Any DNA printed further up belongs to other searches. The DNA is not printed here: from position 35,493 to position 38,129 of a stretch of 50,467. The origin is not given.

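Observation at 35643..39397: Two-gene RM-like module with Type IIB (BcgI-like) architecture: nuclease-like domain fused to an N6-MTase, plus a two-TRD S subunit and no HsdR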

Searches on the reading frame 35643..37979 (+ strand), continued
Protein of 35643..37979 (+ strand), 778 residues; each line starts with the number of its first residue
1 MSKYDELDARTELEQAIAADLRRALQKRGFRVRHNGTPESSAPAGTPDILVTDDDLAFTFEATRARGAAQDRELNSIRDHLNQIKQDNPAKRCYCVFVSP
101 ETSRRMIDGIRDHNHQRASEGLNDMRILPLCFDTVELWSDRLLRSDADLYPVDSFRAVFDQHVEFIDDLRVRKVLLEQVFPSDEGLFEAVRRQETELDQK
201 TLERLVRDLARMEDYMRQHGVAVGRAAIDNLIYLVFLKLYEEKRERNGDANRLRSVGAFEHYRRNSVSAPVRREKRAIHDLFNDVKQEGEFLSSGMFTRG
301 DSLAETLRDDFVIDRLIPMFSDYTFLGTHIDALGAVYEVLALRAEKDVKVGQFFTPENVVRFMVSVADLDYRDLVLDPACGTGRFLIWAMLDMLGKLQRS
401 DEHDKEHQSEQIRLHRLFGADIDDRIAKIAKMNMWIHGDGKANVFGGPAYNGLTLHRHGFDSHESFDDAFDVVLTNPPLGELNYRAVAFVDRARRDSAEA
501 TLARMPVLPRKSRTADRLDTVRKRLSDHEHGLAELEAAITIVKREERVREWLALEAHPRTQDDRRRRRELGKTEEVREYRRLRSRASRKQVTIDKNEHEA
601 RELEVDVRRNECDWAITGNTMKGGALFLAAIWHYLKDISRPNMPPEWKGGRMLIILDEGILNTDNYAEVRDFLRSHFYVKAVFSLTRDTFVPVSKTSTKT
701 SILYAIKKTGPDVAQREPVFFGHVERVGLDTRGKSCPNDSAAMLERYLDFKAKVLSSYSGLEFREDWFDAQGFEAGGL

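Call 15: find_encoding_contigs(protein=P0060, flank=10000, max_places=2)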
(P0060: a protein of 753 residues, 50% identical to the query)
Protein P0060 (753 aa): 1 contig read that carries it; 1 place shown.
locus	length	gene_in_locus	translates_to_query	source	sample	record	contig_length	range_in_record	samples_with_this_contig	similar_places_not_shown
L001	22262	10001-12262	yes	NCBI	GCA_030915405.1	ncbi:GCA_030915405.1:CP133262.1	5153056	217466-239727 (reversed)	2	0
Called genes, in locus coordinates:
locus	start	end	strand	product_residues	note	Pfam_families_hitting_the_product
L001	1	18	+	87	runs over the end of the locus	-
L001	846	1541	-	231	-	-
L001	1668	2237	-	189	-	-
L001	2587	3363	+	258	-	PF23343:REP_ORF2-G2P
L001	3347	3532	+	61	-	PF12728:HTH_17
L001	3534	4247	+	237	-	-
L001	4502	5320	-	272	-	-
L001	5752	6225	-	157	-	-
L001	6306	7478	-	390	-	PF01939:NucS_C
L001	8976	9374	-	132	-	-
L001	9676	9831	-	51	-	-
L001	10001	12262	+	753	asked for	PF09491:RE_AlwI, PF02384:N6_Mtase, PF01170:UPF0020, PF20473:MmeI_Mtase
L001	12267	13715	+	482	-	-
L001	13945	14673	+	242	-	PF01863:YgjP-like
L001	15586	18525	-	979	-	PF04313:HSDR_N, PF00270:DEAD (faint), PF04851:ResIII, PF18766:SWI2_SNF2, PF22679:T1R_D3-like, PF11867:T1RH-like_C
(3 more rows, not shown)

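Call 23: find_encoding_contigs(protein=P0030, flank=10000, max_places=2)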
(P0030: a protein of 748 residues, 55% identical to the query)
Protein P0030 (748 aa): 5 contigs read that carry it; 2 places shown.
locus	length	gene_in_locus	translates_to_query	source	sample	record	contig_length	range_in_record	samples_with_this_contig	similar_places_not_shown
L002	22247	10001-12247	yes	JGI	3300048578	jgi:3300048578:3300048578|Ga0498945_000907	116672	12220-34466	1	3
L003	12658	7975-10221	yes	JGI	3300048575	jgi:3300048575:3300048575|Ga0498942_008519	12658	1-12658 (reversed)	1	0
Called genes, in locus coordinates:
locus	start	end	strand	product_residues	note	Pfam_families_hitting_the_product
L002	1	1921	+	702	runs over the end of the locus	PF03235:GmrSD_N, PF07510:GmrSD_C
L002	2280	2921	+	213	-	-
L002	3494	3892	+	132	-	-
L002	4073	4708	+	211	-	PF01145:Band_7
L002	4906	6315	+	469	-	PF27463:Rv1490 (faint)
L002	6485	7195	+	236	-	PF12158:DUF3592 (weak)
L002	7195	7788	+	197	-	PF04892:VanZ-LLP1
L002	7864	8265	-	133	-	PF01638:HxlR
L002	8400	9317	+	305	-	PF01073:3Beta_HSD (weak), PF03435:Sacchrp_dh_NADP (faint), PF05368:NmrA, PF13460:NAD_binding_10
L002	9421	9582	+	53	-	-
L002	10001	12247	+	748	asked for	PF09491:RE_AlwI, PF02384:N6_Mtase, PF01170:UPF0020 (weak), PF20473:MmeI_Mtase (weak)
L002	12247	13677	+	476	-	-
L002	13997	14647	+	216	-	PF14196:ATC_hydrolase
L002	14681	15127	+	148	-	-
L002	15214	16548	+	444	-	PF02310:B12-binding (weak), PF04055:Radical_SAM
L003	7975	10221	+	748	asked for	PF09491:RE_AlwI, PF02384:N6_Mtase, PF01170:UPF0020 (weak), PF20473:MmeI_Mtase (weak)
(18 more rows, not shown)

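Call 35: predict_structure(alignment_id=A1)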
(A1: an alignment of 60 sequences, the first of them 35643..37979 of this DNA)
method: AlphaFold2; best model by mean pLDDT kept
length: 778 residues; sequences in the alignment: 60
mean_pLDDT: 90.7   pTM: 0.83
mean pLDDT of the five models: 90.7, 89.8, 89.7, 88.3, 87.9
residues with pLDDT >= 90: 553; 70-90: 198; 50-70: 21; < 50: 6
segments of 3 or more residues with pLDDT < 50: 346-351
pLDDT, mean of each block of 10 residues (from residue 1): 88 95 95 92 93 96 92 93 95 97 92 92 96 95 91 93 92 94 88 87 90 90 85 95 88 93 94 95 90 83 94 95 87 86 56 74 96 95 93 96 94 94 90 87 86 93 95 92 88 73 92 93 95 94 93 86 89 93 94 95 91 90 94 97 96 95 93 97 87 68 96 93 87 80 94 96 95 82
secondary structure, 60 per line:
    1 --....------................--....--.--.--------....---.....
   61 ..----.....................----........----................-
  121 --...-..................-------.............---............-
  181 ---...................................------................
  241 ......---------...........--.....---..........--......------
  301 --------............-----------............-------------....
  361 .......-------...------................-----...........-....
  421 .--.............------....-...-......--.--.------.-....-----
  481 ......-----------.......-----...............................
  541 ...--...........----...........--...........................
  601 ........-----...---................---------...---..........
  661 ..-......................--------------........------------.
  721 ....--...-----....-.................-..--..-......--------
elements in order (helices of 4 or more, strands of 3 or more residues): H3-6 H13-28 E31-34 E49-52 E56-62 H67-87 E92-99 H104-119 E127-131 H132-144 H152-164 H168-179 H184-218 H225-246 H256-266 H269-273 H277-286 H289-294 H309-320 H332-343 H357-367 E375-377 H384-399 H405-415 E417-421 H424-436 E443-446 H452-457 E472-475 E481-483 H498-504 E510-512 H513-543 H546-556 H561-571 H574-608 E614-616 E620-622 H623-634 E651-657 H658-662 H664-676 E677-685 E700-707 E720-724 E727-729 E735-738 H740-756 H765-770

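Call 37: fold_search(model_id=the predicted structure, library=pdb)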
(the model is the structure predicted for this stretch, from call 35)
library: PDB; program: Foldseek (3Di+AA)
matches with E <= 10: 482; with E <= 0.001: 76
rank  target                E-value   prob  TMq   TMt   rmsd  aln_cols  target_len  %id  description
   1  8w2p_A                2.1e-12  1.00  0.40  0.34  21.5       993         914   15  BsaXI-DNA complex I (released 2024-10-30)
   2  8w2q_B                4.2e-12  1.00  0.41  0.35  20.5       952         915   15  BsaXI-DNA complex II (released 2024-10-30)
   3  2okc_A                4.6e-12  1.00  0.37  0.63   6.5       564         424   15  Crystal structure of Type I restriction enzyme StySJI M protein (NP_813429.1) from Bacteroides thetaiotaomicron VPI-54 (released 2007-01-30)
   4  5ybb_A                1.5e-11  1.00  0.31  0.46  11.0       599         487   18  Structural basis underlying complex assembly andconformational transition of the type I R-M system (released 2017-11-29)
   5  2okc_B                2.3e-11  1.00  0.35  0.59   7.2       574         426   16  Crystal structure of Type I restriction enzyme StySJI M protein (NP_813429.1) from Bacteroides thetaiotaomicron VPI-54 (released 2007-01-30)
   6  8w0p_A                2.7e-11  1.00  0.34  0.30  14.2       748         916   16  BsaXI -- Type IIB R-M system (released 2024-10-30)
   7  3ufb                  6.8e-11  1.00  0.35  0.52  11.9       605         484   16  Crystal structure of a modification subunit of a putative type I restriction enzyme from Vibrio vulnificus YJ016 (released 2012-11-07)
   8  2y7c_B                8.0e-10  1.00  0.34  0.47   9.6       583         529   14  Atomic model of the Ocr-bound methylase complex from the Type I restriction-modification enzyme EcoKI (M2S1). Based on (released 2011-02-09)
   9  7vru_A                4.5e-09  1.00  0.36  0.52   7.5       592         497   15  Crystal structure of PacII_M1M2S-DNA-SAH complex (released 2022-11-30)
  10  2ar0_A                1.9e-08  1.00  0.27  0.42  21.8       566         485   13  Crystal structure of Type I restriction enzyme EcoKI M protein (EC 2.1.1.72) (M.EcoKI) (released 2005-08-30)
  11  7vru_B                2.7e-08  1.00  0.40  0.60   8.4       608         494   17  Crystal structure of PacII_M1M2S-DNA-SAH complex (released 2022-11-30)
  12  7vs4_A                2.7e-08  1.00  0.36  0.53   7.5       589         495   16  Crystal structure of PacII_M1M2S-DNA(m6A)-SAH complex (released 2022-11-30)
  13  2ar0_B                2.8e-08  1.00  0.27  0.42  21.8       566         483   13  Crystal structure of Type I restriction enzyme EcoKI M protein (EC 2.1.1.72) (M.EcoKI) (released 2005-08-30)
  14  7vs4_B                5.1e-08  1.00  0.40  0.60   7.6       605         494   17  Crystal structure of PacII_M1M2S-DNA(m6A)-SAH complex (released 2022-11-30)
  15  4xqk_A                1.1e-07  1.00  0.29  0.17  18.7       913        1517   12  ATP-dependent Type ISP restriction-modification enzyme LlaBIII bound to DNA (released 2015-09-16)
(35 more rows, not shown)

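Call 40: find_encoding_contigs(protein=P0010, flank=8000, max_places=2)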
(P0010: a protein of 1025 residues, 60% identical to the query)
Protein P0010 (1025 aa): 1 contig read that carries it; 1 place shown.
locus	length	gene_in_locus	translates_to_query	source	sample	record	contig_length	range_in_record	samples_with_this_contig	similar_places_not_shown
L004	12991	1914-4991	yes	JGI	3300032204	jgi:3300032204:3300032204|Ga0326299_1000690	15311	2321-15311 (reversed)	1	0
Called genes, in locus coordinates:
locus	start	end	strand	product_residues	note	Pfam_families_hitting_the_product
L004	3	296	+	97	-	?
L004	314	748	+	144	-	PF20935:DUF6847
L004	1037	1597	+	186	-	PF28043:KwaA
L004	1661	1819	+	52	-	-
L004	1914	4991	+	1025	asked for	PF02384:N6_Mtase, PF01170:UPF0020 (weak), PF20473:MmeI_Mtase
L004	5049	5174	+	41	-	PF00216:Bac_DNA_binding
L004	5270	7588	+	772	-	PF02534:T4SS-DNA_transf, PF10412:TrwB_AAD_bind, PF12696:TraG-D_C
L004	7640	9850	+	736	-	PF00580:UvrD-helicase, PF13245:AAA_19, PF13604:AAA_30 (faint), PF13361:UvrD_C, PF13538:UvrD_C_2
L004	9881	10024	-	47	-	-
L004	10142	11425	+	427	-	-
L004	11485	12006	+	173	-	PF00575:S1 (faint)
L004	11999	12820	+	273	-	PF00575:S1 (faint)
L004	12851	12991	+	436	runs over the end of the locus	PF02195:ParB_N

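Call 56: find_related_loci(query=A1, collection=genome_contigs, flank=10000)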
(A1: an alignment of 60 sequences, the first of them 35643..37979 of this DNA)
Query A1 (778 aa) in genome_contigs; peptide patterns used: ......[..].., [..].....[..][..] (x = any residue, [..] = any of these).
169 stretches matched a pattern; 105 encode a relative of the query (tblastn E <= 1e-3); the best 80 are kept; 79 distinct loci.
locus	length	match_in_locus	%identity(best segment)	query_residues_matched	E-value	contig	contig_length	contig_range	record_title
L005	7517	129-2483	65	1-778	0e+0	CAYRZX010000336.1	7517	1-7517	MAG TPA_asm: uncultured Gemmatimonas sp. isolate binchicken_co21_402 genome assembly, contig: NODE_10128_length_7517_cov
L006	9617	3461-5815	63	1-778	0e+0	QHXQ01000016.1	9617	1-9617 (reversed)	MAG: Acidobacteria bacterium isolate gp4 AA16 14_0919_09_20cm_scaffold_3111_curated, whole genome shotgun sequence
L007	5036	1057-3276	53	1-770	0e+0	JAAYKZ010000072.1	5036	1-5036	MAG: Clostridiales bacterium isolate AS15tlH2ME_109 26632_AS15, whole genome shotgun sequence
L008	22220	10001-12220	53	1-776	0e+0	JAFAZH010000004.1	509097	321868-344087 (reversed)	MAG: Abditibacteriaceae bacterium isolate CP_BM_RX_R8_36 BM_RX_R8_k147_2657835, whole genome shotgun sequence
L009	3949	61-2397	53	1-778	0e+0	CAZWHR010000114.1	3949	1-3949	MAG TPA_asm: uncultured archaeon isolate SRP185896_co1_345 genome assembly, contig: NODE_33238_length_3949_cov_7.754237,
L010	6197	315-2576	51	1-768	0e+0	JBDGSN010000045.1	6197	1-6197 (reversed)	MAG: Candidatus Nanohaloarchaea archaeon isolate DAL-WCL_22_80C3R DAL-WCL_22_80C3R_45, whole genome shotgun sequence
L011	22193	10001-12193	50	1-771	0e+0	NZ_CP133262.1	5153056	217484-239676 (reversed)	Neobacillus sp. OS1-33 chromosome, complete genome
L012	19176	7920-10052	43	1-778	0e+0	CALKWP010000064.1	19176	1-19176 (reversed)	MAG TPA_asm: uncultured Methanomassiliicoccales archaeon isolate SRR6007446_bin.11_CONCOCT_v1.1_MAG genome assembly, con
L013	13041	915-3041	43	1-776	0e+0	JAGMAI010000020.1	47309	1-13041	MAG: Thermoplasmata archaeon isolate RS_14_3 ZL355.bin.3.fa_20, whole genome shotgun sequence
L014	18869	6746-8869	43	1-776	0e+0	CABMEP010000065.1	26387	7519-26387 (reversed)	uncultured archaeon isolate LFW-242_1 genome assembly, contig: LFW2421_7, whole genome shotgun sequence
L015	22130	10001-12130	42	1-778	0e+0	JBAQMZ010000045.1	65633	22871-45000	MAG: Candidatus Methanoperedens sp. isolate MFD12050_ilm_asm_bin25 k127_14126, whole genome shotgun sequence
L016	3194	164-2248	40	1-776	0e+0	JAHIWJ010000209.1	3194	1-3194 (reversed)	MAG: Nanoarchaeota archaeon isolate MM_PW_MetaG.mb.4 MM_PW_MetaG.mb.4_k141_841025, whole genome shotgun sequence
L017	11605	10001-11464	57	1-488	0e+0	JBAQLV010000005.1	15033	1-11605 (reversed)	MAG: Thermodesulfovibrionales bacterium isolate MFD12052_ilm_asm_bin15 k127_50563, whole genome shotgun sequence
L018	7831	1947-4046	40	1-771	0e+0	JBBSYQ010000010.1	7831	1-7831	MAG: Nanoarchaeota archaeon isolate H14-bin003_1 H14_bin003_1_000000000010, whole genome shotgun sequence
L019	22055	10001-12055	41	1-768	3e-179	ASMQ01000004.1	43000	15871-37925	Candidatus Aenigmarchaeum subterraneum SCGC AAA011-O16 A11O16DRAFT_contig_3_0.4_C, whole genome shotgun sequence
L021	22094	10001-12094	44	6-776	0e+0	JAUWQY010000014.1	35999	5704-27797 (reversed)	MAG: Dehalococcoidia bacterium isolate CSMAG_2514 CSMAG_2514_k141_997539_length_35999_cov_847.0000, whole genome shotgun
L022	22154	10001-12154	42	1-778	7e-177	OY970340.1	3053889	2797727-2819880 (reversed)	MAG: Candidatus Bathyarchaeota archaeon isolate MFD04492.bin.c.5 genome assembly, chromosome: 1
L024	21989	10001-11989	44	1-776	8e-133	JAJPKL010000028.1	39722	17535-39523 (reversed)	MAG: Thaumarchaeota archaeon isolate Centralia_MAG_78 k107_23239635, whole genome shotgun sequence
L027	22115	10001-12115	37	2-739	1e-121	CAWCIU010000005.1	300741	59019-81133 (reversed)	MAG: uncultured Acidobacteriota bacterium isolate MFD04580.bin.1.152 genome assembly, contig: contig_22565, whole genome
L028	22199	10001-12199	36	4-760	2e-118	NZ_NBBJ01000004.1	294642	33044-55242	Sphingomonas mucosissima strain DSM 17494 SPMU_contig000004, whole genome shotgun sequence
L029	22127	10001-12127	37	9-764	4e-118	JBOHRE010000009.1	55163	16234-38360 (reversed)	MAG: Longimicrobiales bacterium isolate SD8037_maxbin2.bin.20_sub NODE_141_length_55163_cov_2.611309, whole genome shotg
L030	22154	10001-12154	33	2-758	6e-110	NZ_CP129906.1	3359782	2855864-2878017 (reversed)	Deinococcus radiomollis strain PO-04-20-132 chromosome, complete genome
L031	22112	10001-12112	36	12-763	1e-111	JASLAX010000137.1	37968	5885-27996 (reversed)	MAG: Longimicrobiaceae bacterium isolate CMU.bins.247 k141_11486891, whole genome shotgun sequence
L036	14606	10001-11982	46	1-776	6e-110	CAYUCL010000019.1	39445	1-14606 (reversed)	MAG TPA_asm: uncultured Dehalococcoidales bacterium isolate binchicken_co262_239 genome assembly, contig: NODE_832_lengt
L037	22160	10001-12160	32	4-757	1e-95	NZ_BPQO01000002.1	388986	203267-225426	Methylobacterium hispanicum strain DSM 16372 entry2, whole genome shotgun sequence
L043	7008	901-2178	28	187-736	8e-21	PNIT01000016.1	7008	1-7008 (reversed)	MAG: Aciduliprofundum sp. isolate ARK-15 NODE_1127_length_7008_cov_5.86251, whole genome shotgun sequence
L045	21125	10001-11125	27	231-747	8e-19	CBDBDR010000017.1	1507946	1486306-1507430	MAG: Thermodesulfobacteriota bacterium isolate 7a2b2c3e-af3a-4cfd-90bc-2cfaeb90f16c genome assembly, contig: contig_17,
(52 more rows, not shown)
